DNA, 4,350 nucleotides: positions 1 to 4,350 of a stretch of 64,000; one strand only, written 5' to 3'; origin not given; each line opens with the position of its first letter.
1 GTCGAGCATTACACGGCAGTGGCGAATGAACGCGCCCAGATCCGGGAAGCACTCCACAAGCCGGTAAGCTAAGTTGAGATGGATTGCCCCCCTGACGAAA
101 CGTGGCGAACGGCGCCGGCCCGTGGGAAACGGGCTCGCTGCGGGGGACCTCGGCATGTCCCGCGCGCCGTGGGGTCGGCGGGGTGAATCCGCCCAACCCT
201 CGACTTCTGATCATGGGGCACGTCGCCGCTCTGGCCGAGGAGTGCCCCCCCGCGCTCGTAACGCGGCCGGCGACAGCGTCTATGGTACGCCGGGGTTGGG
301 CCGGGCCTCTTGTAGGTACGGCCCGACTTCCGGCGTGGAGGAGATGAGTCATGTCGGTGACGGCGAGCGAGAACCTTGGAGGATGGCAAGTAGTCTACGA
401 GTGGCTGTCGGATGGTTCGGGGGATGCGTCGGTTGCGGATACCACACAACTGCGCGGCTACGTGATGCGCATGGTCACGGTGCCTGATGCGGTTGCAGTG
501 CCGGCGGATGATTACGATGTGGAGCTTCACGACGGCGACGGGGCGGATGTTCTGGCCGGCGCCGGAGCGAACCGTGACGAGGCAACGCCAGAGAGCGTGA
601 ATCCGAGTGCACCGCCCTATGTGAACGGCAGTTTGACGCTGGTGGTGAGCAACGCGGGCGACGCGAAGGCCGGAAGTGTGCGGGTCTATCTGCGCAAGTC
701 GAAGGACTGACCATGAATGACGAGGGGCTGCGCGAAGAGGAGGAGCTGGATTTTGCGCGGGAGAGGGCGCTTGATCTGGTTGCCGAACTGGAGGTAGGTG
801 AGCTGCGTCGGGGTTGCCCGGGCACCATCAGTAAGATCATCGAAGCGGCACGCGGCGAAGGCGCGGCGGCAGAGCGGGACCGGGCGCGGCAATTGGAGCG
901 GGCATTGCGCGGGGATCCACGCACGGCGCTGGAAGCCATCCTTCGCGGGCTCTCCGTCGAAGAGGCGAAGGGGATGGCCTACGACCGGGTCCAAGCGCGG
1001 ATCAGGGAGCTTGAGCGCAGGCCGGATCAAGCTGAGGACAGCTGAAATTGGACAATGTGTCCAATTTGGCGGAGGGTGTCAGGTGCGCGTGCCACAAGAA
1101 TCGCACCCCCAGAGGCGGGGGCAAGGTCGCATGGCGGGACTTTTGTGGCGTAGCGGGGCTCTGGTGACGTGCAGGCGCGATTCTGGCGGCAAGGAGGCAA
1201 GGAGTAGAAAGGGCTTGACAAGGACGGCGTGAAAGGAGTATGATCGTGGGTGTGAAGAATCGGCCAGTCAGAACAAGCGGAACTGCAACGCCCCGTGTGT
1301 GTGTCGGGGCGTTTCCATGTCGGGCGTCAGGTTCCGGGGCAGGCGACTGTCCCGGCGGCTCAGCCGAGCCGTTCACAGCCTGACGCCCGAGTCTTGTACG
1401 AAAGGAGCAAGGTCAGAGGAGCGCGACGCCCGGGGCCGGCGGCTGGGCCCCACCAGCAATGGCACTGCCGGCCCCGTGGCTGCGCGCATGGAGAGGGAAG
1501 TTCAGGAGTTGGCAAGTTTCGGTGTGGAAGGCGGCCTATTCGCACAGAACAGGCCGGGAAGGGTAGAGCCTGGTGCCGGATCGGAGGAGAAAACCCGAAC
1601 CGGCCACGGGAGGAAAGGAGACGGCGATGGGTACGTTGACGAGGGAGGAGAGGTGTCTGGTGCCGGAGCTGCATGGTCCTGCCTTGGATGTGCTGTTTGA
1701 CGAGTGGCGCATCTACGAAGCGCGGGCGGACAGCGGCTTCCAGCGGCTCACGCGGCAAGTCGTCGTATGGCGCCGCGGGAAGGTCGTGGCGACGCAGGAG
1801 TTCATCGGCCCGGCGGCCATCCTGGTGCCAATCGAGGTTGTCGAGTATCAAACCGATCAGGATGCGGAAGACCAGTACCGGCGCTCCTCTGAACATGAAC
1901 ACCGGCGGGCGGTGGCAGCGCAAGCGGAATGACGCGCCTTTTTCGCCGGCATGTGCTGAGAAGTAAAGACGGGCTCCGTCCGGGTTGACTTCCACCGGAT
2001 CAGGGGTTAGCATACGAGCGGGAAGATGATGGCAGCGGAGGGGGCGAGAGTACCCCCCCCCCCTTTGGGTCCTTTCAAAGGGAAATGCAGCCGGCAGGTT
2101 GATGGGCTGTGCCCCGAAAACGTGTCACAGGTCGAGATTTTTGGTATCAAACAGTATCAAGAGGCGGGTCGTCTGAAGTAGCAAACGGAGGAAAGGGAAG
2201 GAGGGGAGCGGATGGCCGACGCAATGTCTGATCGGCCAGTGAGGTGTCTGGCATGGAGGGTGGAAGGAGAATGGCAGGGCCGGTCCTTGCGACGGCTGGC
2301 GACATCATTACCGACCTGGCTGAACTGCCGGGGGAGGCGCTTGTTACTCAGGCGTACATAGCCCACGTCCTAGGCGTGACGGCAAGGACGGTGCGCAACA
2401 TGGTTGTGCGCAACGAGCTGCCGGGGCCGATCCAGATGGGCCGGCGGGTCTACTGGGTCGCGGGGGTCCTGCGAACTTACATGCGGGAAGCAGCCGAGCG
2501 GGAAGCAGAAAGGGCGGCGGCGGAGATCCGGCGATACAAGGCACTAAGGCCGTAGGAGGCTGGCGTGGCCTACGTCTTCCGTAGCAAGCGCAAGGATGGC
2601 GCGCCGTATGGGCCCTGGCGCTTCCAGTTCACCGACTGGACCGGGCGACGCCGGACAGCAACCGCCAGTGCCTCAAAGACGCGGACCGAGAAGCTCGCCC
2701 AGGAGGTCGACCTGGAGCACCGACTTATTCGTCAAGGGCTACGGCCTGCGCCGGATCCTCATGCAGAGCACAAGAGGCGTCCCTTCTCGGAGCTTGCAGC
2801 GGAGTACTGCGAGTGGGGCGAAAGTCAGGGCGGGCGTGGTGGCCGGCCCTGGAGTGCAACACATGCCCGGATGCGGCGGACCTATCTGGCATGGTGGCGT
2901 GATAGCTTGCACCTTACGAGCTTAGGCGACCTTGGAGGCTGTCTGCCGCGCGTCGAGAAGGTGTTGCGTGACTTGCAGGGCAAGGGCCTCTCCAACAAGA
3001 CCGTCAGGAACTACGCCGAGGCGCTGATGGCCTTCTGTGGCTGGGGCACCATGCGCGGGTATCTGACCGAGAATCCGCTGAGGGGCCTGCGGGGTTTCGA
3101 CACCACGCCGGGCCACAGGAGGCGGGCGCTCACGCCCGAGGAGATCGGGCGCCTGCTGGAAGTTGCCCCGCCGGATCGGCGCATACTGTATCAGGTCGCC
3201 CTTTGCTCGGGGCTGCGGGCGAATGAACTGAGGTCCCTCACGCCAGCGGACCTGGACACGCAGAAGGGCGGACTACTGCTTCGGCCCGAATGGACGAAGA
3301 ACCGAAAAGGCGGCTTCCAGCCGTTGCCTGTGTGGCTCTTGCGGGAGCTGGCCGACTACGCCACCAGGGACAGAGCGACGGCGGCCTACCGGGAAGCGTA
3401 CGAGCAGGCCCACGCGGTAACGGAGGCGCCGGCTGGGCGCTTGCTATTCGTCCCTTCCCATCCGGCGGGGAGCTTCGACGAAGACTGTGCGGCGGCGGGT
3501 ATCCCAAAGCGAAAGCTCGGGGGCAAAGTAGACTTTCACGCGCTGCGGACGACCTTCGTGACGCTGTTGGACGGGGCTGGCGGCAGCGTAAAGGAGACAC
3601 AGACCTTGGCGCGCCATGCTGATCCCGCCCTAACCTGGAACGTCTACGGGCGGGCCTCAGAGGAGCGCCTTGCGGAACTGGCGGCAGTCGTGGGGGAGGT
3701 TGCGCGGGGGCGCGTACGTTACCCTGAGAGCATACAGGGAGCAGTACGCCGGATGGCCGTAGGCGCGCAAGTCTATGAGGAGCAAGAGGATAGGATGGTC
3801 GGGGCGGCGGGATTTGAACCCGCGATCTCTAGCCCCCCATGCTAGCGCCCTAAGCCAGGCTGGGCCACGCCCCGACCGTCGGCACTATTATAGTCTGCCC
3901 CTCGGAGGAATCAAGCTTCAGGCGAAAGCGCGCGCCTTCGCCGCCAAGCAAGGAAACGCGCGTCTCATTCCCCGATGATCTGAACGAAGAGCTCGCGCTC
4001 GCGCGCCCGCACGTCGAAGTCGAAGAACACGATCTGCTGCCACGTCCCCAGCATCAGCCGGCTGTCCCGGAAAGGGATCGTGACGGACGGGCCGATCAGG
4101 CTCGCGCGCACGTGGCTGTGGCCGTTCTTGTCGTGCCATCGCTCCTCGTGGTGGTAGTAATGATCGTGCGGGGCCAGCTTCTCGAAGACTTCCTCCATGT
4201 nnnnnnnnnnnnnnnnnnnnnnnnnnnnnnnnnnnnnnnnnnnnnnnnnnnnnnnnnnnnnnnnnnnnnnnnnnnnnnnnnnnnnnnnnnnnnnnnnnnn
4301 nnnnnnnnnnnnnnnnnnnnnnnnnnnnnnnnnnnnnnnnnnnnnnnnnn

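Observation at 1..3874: Compact tRNA-Pro-integrated element that looks like a phage satellite with RNA-rich control regions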

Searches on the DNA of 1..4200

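Call 13: search_rna_families(source=window, start=1, end=4200, threshold=evalue, max_evalue=1)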
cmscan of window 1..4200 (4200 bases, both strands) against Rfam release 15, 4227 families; matches with E-value up to 1: 3.
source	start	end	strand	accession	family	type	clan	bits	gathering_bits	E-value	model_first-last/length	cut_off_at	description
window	3799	3874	-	RF00005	tRNA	Gene; tRNA;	CL00001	58.1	29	3.9e-11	1-71/71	no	tRNA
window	3757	3851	-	RF02553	YrlA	Gene; sRNA;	-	27.7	69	0.0057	1-114/114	no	Y RNA-like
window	727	806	+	RF00593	snoU83B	Gene; snRNA; snoRNA; CD-box;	-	22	35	0.29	1-94/94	no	Small nucleolar RNA U83B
